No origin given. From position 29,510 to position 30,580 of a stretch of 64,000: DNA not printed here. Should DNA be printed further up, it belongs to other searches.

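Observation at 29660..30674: Lower-GC two-gene islet: 2TM-GAF-like protein plus small membrane protein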

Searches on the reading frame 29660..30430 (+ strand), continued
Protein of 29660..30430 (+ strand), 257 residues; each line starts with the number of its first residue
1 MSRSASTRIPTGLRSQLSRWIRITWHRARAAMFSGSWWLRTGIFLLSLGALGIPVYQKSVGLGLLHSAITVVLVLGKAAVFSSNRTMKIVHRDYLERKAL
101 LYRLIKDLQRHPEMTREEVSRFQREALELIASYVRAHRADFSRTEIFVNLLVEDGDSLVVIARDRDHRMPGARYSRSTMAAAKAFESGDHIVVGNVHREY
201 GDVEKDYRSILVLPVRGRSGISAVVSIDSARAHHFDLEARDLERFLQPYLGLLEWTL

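Call 56: find_homologous_proteins(query=A2, max_evalue=0.00001)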
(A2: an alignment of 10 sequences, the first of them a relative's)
Query A2 (10 sequences) (273 aa, profile of the alignment): 12 proteins with E <= 0.00001 among 6410 candidates.
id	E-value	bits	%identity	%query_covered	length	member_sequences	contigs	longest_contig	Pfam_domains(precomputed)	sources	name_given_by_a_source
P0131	3.3e-90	320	100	100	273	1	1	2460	-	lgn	-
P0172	1.2e-80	289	84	100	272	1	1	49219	-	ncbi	-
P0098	1.0e-76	276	24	92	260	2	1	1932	PF01590.33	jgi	jgi:hypothetical protein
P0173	1.3e-72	262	67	99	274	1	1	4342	-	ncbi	-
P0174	2.1e-69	252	59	97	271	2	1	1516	-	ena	-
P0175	4.2e-64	234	47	99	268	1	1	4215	-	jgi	jgi:hypothetical protein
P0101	1.6e-53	200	26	92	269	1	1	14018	-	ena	-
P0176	1.3e-52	197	25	92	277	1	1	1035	PF13185.13,PF01590.33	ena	-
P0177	6.2e-46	175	26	83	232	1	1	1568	PF13185.13,PF01590.33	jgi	jgi:hypothetical protein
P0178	1.2e-43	167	24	92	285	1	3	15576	-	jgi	jgi:hypothetical protein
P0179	1.2e-41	161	28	98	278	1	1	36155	PF13185.13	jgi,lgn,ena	-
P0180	9.8e-37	145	31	45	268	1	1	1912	-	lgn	-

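Call 57: find_encoding_contigs(protein=P0172, flank=5000, max_places=2)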
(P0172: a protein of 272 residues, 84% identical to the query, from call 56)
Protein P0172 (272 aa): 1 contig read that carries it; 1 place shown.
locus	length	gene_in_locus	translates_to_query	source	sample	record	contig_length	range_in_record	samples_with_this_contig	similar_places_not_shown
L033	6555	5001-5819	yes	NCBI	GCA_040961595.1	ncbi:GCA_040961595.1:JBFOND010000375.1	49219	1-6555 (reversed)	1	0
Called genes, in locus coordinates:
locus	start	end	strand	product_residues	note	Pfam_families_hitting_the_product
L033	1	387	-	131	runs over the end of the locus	-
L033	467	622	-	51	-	-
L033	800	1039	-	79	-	-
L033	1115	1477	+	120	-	-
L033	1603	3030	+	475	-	PF18911:PKD_4 (weak), PF22352:K319L-like_PKD, PF21027:Sde0182_C (faint), PF18911:PKD_4, PF22352:K319L-like_PKD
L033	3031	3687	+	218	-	-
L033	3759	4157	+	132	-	-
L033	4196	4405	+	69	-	-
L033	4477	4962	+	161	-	-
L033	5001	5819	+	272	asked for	-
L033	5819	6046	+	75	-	-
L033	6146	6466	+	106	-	PF14657:Arm-DNA-bind_4 (weak)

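Call 58: find_encoding_contigs(protein=P0179, flank=5000, max_places=2)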
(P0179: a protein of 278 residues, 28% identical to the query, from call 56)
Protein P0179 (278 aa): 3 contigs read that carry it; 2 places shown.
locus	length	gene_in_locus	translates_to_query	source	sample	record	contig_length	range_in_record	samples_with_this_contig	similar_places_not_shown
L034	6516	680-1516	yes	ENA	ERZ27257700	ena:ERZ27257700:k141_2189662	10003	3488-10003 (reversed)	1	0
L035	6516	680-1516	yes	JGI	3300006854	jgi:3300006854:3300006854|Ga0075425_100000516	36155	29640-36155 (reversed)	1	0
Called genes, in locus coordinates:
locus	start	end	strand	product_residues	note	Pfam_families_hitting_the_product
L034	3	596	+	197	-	?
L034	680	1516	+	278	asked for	PF13185:GAF_2 (faint)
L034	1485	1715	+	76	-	-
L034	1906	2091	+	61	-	-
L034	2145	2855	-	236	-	PF13036:LpoB, PF03783:CsgG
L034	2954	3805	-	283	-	PF00990:GGDEF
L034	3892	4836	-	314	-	PF00498:FHA, PF16697:Yop-YscD_cpl (weak), PF00498:FHA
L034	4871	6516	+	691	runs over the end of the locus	PF00672:HAMP, PF00015:MCPsignal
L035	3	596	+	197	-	?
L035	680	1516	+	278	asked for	PF13185:GAF_2 (faint)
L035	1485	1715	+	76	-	-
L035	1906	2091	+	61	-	-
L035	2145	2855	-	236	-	PF13036:LpoB, PF03783:CsgG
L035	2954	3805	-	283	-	PF00990:GGDEF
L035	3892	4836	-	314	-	PF00498:FHA, PF16697:Yop-YscD_cpl (weak), PF00498:FHA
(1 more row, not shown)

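Call 67: search_dna_similar(query=window:29660-30430:+, collection=phages, mode=protein, max_evalue=0.001)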
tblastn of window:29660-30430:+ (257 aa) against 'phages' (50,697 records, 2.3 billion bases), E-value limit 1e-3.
No match.

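Call 68: search_dna_similar(query=window:29660-30430:+, collection=plasmids, mode=protein, max_evalue=0.001)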
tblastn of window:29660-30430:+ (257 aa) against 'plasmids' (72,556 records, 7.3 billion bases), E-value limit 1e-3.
No match.

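Call 69: search_dna_similar(query=P0118, collection=phages, mode=protein, max_evalue=0.001)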
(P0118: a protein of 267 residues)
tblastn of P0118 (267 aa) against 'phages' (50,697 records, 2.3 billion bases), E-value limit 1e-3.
No match.

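Call 70: search_dna_similar(query=P0118, collection=plasmids, mode=protein, max_evalue=0.001)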
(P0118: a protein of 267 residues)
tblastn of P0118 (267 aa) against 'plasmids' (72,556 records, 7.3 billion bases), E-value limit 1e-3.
No match.

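Call 71: search_dna_similar(query=P0136, collection=plasmids, mode=protein, max_evalue=0.001)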
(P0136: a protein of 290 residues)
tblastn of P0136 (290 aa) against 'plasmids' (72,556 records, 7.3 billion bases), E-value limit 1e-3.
No match.

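Call 72: search_protein_families(library=phrogs, proteins=[L003:2388-3755:-, L003:4169-4684:+, L003:6960-7613:-, L003:7645-8952:-, L003:8952-9779:-, L003:9779-11929:-, L007:335-859:+, L007:2354-3988:+, L007:4878-6476:+, L007:4030-4497:-], max_evalue=0.001)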
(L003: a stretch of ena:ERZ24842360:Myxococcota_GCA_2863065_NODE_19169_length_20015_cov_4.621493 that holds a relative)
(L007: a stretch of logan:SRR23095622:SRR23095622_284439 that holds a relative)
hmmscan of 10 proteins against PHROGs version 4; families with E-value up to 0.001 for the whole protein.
L003:2388-3755:- (455 aa): 14 families
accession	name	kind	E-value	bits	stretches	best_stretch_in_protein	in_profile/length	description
phrog_2593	-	transcription regulation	1.5e-17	65.2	2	144-254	24-123/255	anti-repressor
phrog_2011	-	transcription regulation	4.9e-10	40.6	1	3-120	4-111/275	anti-repressor Ant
phrog_5060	-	transcription regulation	7.7e-10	40.1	1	3-131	7-126/224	anti-repressor Ant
phrog_245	-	transcription regulation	2e-09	38.4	1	3-119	41-137/319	anti-repressor Ant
phrog_1156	-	DNA, RNA and nucleotide metabolism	4.2e-09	36.5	1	271-351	744-830/855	DNA primase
phrog_4608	-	transcription regulation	1.3e-08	35.8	0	15-119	14-117/268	anti-repressor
phrog_130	-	transcription regulation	2.6e-08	34.3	0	147-254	165-254/480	anti-repressor Ant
phrog_6088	-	DNA, RNA and nucleotide metabolism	5.2e-07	29.5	1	272-350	687-768/772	DNA primase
phrog_1829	-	DNA, RNA and nucleotide metabolism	7.5e-07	28.6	1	272-349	680-758/772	DNA primase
phrog_463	-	transcription regulation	9.3e-07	29.6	0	152-255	15-101/250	anti-repressor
phrog_9976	-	transcription regulation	4.7e-06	27.6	0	143-251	2-91/188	anti-repressor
phrog_2478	-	DNA, RNA and nucleotide metabolism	9.2e-06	25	1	272-348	762-842/854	DNA polymerase/primase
phrog_1883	-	DNA, RNA and nucleotide metabolism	0.00019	20.9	1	268-346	670-747/756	DNA helicase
phrog_2977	-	transcription regulation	0.00069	20.4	0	3-41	64-103/150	anti-repressor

L003:4169-4684:+ (172 aa): 8 families
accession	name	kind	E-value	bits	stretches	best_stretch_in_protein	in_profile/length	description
phrog_2104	-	unknown function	5.6e-06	27.5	1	4-48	42-86/103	-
phrog_2328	-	transcription regulation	9e-06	26.5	1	6-52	20-66/128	transcriptional repressor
phrog_4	-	transcription regulation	1.2e-05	25.5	1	3-53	138-184/400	transcriptional repressor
phrog_2439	-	transcription regulation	7.1e-05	22.8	1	3-53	9-59/367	transcriptional regulator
phrog_3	-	transcription regulation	0.00012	23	1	2-55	89-138/430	transcriptional repressor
phrog_38149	-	unknown function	0.00016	22.7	1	2-49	9-56/190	-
phrog_8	-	transcription regulation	0.00016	22.2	1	4-52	79-127/346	transcriptional regulator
phrog_5119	-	unknown function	0.00033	21.5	1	1-39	53-91/152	-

L003:6960-7613:- (217 aa): 0 families

L003:7645-8952:- (435 aa): 1 family
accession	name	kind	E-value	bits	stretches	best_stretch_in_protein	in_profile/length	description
phrog_52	-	tail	0.00079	19.4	0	379-428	464-514/677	tail protein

L003:8952-9779:- (275 aa): 0 families

L003:9779-11929:- (716 aa): 19 families
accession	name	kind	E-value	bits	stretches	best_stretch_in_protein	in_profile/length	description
phrog_991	-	tail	2.7e-46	158.9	1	25-509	229-660/1966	tail length tape measure protein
phrog_23013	-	tail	4e-45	155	1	51-382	94-420/1379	tail length tape measure protein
phrog_1533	-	tail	3.4e-32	112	1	66-304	225-461/1688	tail length tape measure protein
phrog_4704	-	tail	1.3e-28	101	1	72-302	194-425/625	tail length tape measure protein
phrog_28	-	tail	2.9e-26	93.4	1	57-379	254-570/1228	tail length tape measure protein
phrog_28775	-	tail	3.7e-25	89.1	1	83-372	47-333/1303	tail length tape measure protein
phrog_1272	-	tail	3.2e-24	85.8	1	65-343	228-467/1606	tail length tape measure protein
phrog_36688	-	tail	2.7e-20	72.5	1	52-276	34-257/1600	tail length tape measure protein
phrog_14441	-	tail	6.1e-20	73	1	69-255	53-238/241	tail length tape measure protein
phrog_9696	-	tail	1.3e-13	50.6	1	52-280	45-266/1415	tail length tape measure protein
phrog_794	-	tail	9.2e-12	45.4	1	44-279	116-361/763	tail length tape measure protein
phrog_167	-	tail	1.2e-11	44.1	1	74-517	270-674/1555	tail length tape measure protein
phrog_5218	-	unknown function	4.2e-11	42.7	1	76-361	212-457/1599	-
phrog_1293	-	tail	1.4e-06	27.4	1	81-280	169-381/1424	tail length tape measure protein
phrog_38390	-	tail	4.6e-06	26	1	57-280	19-245/1029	tail length tape measure protein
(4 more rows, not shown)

L007:335-859:+ (175 aa): 0 families

L007:2354-3988:+ (545 aa): 0 families

L007:4878-6476:+ (533 aa): 3 families
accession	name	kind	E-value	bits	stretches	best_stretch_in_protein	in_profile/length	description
phrog_2234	-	tail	9.4e-09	35.4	1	143-205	178-238/757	tail spike protein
phrog_7458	-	tail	3.9e-06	26.4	1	152-223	124-192/732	tail spike protein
phrog_7173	-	tail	1.6e-05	25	1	91-263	166-323/626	tail spike protein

L007:4030-4497:- (155 aa): 0 families

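Call 73: search_protein_families(library=phrogs, proteins=[L005:613-1551:+, L005:1618-2304:+, L005:2401-3246:+, L005:3250-3741:-, L005:5674-6249:-, L005:6634-7056:-, L005:7130-8023:-, L005:8458-9003:-, L005:9287-9658:-, window:29660-30430:+], max_evalue=0.001)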
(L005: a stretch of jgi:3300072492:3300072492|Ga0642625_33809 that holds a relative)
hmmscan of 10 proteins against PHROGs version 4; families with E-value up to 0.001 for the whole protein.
L005:613-1551:+ (313 aa): 1 family
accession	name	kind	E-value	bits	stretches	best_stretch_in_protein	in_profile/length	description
phrog_124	-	DNA, RNA and nucleotide metabolism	7.5e-41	141.8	1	4-232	37-246/382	Sak4-like ssDNA annealing protein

L005:1618-2304:+ (229 aa): 0 families

L005:2401-3246:+ (282 aa): 0 families

L005:3250-3741:- (163 aa): 0 families

L005:5674-6249:- (191 aa): 0 families

L005:6634-7056:- (140 aa): 0 families

L005:7130-8023:- (297 aa): 0 families

L005:8458-9003:- (181 aa): 0 families

L005:9287-9658:- (123 aa): 0 families

window:29660-30430:+ (257 aa): 0 families

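Call 79: search_protein_families(library=pfam, proteins=[L030:5038-7437:+, L028:10079-11218:-, L027:7337-7867:+, L034:3-593:+], max_evalue=0.001)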
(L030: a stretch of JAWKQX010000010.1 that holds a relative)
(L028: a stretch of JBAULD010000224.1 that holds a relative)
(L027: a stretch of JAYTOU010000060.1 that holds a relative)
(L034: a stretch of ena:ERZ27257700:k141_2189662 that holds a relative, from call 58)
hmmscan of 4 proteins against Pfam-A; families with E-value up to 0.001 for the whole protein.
L030:5038-7437:+ (800 aa): 4 families
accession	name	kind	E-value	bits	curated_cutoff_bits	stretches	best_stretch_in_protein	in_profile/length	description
PF13538.12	UvrD_C_2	-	4.4e-12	46.1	27.4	1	729-778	3-52/52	UvrD-like helicase C-terminal domain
PF13361.12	UvrD_C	-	4.8e-11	43.1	25.6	1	718-779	277-347/350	UvrD-like helicase C-terminal domain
PF00580.27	UvrD-helicase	-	3.6e-06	27.3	23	0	254-289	3-37/271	UvrD/REP helicase N-terminal domain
PF13245.12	AAA_19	-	9.2e-06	26.3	25.1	1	262-596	8-129/134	AAA domain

L028:10079-11218:- (379 aa): 1 family
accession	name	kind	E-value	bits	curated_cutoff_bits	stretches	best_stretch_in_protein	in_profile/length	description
PF00589.27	Phage_integrase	-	7e-21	75.2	27.1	1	218-365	23-170/172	Phage integrase family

L027:7337-7867:+ (177 aa): 2 families
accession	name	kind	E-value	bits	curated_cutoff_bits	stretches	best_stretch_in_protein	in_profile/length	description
PF22483.2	Mu-transpos_C_2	-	1.6e-06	28.2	27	1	112-163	1-52/73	Mu transposase, C-terminal domain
PF23920.1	DUF7259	-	2.9e-05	24.3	27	1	16-75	6-63/77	Domain of unknown function (DUF7259)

L034:3-593:+ (197 aa): 0 families

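Call 89: fold_search(model_id=the predicted structure, library=viral)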
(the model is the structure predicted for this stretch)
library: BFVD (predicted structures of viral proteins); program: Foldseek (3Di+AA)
matches with E <= 10: 647; with E <= 0.001: 16
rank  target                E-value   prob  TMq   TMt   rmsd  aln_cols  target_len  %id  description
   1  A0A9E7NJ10            7.6e-08  1.00  0.49  0.50  19.8       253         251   15  Membrane protein [Gordonia phage Finkle]
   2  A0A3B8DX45            5.9e-05  1.00  0.37  0.42  22.5       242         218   15  Class III holin [Proteus phage Stubb]
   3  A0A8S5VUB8            8.2e-05  1.00  0.36  0.38  26.7       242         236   12  GAF domain-containing protein [Ackermannviridae sp.]
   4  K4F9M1                1.4e-04  1.00  0.41  0.48  21.9       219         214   11  Uncharacterized protein [Cronobacter phage vB_CsaM_GAP32]
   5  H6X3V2                1.9e-04  1.00  0.31  0.36  16.5       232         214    9  Uncharacterized protein [Klebsiella phage vB_KleM_RaK2]
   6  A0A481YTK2            2.0e-04  1.00  0.39  0.16   5.5       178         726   13  Histidine kinase [Marseillevirus LCMAC102]
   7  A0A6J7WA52            3.1e-04  1.00  0.37  0.40  20.4       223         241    9  Uncharacterized protein [uncultured Caudovirales phage]
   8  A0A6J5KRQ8            3.7e-04  1.00  0.34  0.38  22.2       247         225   14  GAF domain-containing protein [uncultured Caudovirales phage]
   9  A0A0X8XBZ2            4.2e-04  1.00  0.39  0.48   6.7       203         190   15  (no name in the UniProt tables at hand)
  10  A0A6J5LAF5            4.4e-04  1.00  0.30  0.35  21.7       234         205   12  GAF domain containing protein [uncultured Caudovirales phage]
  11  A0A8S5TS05            4.9e-04  1.00  0.39  0.41  26.3       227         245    9  Uncharacterized protein [Siphoviridae sp. ctEw721]
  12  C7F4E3                6.5e-04  1.00  0.35  0.39  17.3       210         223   10  (no name in the UniProt tables at hand)
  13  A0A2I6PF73            7.7e-04  1.00  0.39  0.47  22.6       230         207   13  Holin [Proteus phage phiP4-3]
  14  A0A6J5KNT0            8.1e-04  1.00  0.32  0.40  20.1       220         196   13  Uncharacterized protein [uncultured Caudovirales phage]
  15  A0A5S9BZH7            9.1e-04  1.00  0.33  0.42  22.7       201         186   12  Uncharacterized protein [Tenacibaculum phage PTm1]
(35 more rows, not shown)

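Call 102: list_cluster_members(proteins=[P0172, P0173, P0118, P0137, P0114, P0116, P0126, P0103, P0087, P0096])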
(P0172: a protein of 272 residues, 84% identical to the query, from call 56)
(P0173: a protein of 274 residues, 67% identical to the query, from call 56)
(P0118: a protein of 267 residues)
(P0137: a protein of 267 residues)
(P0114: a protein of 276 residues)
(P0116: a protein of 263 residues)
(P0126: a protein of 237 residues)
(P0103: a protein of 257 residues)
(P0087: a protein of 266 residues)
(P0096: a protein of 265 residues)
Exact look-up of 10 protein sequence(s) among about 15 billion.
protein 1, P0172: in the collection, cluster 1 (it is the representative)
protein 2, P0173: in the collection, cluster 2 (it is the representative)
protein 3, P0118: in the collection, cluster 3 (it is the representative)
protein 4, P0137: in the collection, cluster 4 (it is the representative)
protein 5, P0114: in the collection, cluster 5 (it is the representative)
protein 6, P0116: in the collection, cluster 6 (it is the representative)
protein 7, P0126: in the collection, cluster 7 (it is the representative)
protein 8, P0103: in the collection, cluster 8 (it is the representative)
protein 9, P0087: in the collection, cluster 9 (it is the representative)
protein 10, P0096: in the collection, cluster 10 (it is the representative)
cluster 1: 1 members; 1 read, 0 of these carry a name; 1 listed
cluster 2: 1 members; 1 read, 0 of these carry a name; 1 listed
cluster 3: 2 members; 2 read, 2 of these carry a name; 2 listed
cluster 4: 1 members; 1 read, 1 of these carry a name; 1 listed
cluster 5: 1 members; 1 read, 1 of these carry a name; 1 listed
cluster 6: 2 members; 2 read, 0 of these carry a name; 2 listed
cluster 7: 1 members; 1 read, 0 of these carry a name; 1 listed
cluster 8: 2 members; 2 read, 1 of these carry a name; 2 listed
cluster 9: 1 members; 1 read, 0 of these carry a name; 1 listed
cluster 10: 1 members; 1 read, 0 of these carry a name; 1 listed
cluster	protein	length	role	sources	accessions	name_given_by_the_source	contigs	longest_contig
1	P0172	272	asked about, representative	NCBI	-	-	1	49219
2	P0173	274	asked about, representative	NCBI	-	-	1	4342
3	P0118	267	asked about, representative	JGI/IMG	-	hypothetical protein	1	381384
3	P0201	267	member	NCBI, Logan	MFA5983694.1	MAG: GAF domain-containing protein [Methylococcaceae bacterium]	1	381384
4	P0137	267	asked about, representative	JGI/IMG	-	hypothetical protein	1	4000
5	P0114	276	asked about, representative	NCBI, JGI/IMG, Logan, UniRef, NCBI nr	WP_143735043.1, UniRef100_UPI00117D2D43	GAF domain-containing protein [Methylocaldum sp. 14B] | hypothetical protein | GAF domain-containing protein n=1 Tax=Methylocaldum sp. 14B TaxID=1912213 ...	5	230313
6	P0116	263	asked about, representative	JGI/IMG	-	-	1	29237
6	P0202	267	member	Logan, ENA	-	-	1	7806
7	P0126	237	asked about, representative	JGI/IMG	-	-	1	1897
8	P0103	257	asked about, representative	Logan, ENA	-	-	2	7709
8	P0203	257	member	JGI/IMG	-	hypothetical protein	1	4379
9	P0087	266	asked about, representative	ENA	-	-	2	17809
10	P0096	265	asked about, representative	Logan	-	-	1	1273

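Call 103: find_encoding_contigs(protein=P0114, flank=6000, max_places=2)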
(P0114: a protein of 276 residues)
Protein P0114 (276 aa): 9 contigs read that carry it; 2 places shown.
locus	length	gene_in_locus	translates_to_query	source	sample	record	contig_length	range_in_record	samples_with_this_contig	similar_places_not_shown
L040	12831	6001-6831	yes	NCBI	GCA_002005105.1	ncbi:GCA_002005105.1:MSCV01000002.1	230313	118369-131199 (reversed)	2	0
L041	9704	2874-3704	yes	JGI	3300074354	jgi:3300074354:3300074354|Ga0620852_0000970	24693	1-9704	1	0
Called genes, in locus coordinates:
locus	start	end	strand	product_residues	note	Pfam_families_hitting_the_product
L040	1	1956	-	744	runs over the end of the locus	PF17159:MASE3, PF00990:GGDEF, PF00563:EAL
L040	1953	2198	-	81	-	-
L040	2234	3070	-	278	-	PF08032:SpoU_sub_bind, PF00588:SpoU_methylase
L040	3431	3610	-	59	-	-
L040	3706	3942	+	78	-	PF08299:Bac_DnaA_C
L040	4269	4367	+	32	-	-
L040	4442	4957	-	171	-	PF13358:DDE_3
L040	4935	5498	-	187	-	PF13384:HTH_23, PF13518:HTH_28, PF13551:HTH_29, PF13565:HTH_32, PF13592:HTH_33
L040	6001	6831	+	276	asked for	-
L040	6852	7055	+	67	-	-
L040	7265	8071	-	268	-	PF13340:DUF4096, PF01609:DDE_Tnp_1, PF13586:DDE_Tnp_1_2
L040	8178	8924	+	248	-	-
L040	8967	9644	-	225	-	PF02586:SRAP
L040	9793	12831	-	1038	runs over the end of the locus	PF04313:HSDR_N, PF00270:DEAD (weak), PF04851:ResIII, PF18766:SWI2_SNF2, PF22679:T1R_D3-like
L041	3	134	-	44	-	?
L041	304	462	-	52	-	-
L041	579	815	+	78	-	PF08299:Bac_DnaA_C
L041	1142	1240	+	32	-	-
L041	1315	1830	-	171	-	PF13358:DDE_3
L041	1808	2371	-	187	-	PF13384:HTH_23, PF13518:HTH_28, PF13551:HTH_29, PF13565:HTH_32, PF13592:HTH_33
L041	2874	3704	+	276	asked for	-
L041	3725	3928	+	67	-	-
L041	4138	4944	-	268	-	PF13340:DUF4096, PF01609:DDE_Tnp_1, PF13586:DDE_Tnp_1_2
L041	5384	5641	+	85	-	-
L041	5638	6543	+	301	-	PF13182:DUF4007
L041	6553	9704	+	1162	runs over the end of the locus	-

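Call 106: search_protein_families(library=padloc, proteins=[L041:5638-6540:+, L041:6553-9702:+, L040:8178-8921:+, L041:5384-5638:+, L028:2089-2379:-, L028:2379-2612:-], max_evalue=0.00001)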
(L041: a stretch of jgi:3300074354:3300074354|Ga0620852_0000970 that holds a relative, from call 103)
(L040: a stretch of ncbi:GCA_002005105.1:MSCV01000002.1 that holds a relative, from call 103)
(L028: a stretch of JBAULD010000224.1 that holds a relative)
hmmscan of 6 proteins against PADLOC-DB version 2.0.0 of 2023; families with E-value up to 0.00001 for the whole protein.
L041:5638-6540:+ (301 aa): 11 families
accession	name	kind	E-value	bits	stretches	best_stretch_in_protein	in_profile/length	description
PDLC02768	SspB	-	1.5e-89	298.2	1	10-296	2-294/295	SspB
PDLC02769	SspB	-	6.7e-84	279.6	1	10-283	2-279/282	SspB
PDLC02766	SspB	-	5.4e-67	224.1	1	11-284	3-283/285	SspB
PDLC02760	SspB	-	1.5e-48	163.7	1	10-281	3-268/269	SspB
PDLC02764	SspB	-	1.5e-44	150.4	1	11-280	1-267/276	SspB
PDLC02762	SspB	-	1.6e-39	134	1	11-297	3-291/293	SspB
PDLC02765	SspB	-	6.4e-33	113.1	1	11-281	4-283/292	SspB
PDLC02767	SspB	-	1.2e-23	82.2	1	10-168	7-171/295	SspB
PDLC02763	SspB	-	1.7e-19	68.5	1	9-169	5-160/279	SspB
PDLC02761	SspB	-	7.8e-15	53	1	76-283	104-320/340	SspB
PDLC02510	BrxP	-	3.9e-06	23.3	1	10-281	524-760/779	BrxP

L041:6553-9702:+ (1050 aa): 13 families
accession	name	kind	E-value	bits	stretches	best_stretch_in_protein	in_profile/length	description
PDLC02779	SspC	-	0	1347.1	1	9-1048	1-1035/1054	SspC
PDLC02775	SspC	-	0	1271.4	1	1-1048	1-1043/1064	SspC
PDLC02781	SspC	-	5.2e-263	873.5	1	15-1048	2-1039/1104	SspC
PDLC02778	SspC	-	2.6e-219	728.7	1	13-1047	1-1030/1053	SspC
PDLC02780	SspC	-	3.4e-204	678.8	1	6-1048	4-1007/1045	SspC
PDLC02774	SspC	-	3.1e-171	569.6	1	14-1047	2-1009/1065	SspC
PDLC02777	SspC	-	5.1e-148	493.1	1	15-1048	2-1027/1097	SspC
PDLC02776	SspC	-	4.9e-143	476.1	1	166-1047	99-971/1039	SspC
PDLC02478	BrxC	-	5.9e-139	462.6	1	12-1048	9-1045/1108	BrxC-PglY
PDLC02773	SspC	-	5.2e-134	446.5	1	15-1048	2-998/1011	SspC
PDLC02770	SspC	-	1e-115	386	1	8-1048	1-1021/1047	SspC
PDLC02772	SspC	-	2.8e-70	235.5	1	57-1048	53-1049/1123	SspC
PDLC02771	SspC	-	1.6e-68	229.7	2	387-745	451-815/828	SspC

L040:8178-8921:+ (248 aa): 0 families

L041:5384-5638:+ (85 aa): 0 families

L028:2089-2379:- (96 aa): 0 families

L028:2379-2612:- (77 aa): 0 families
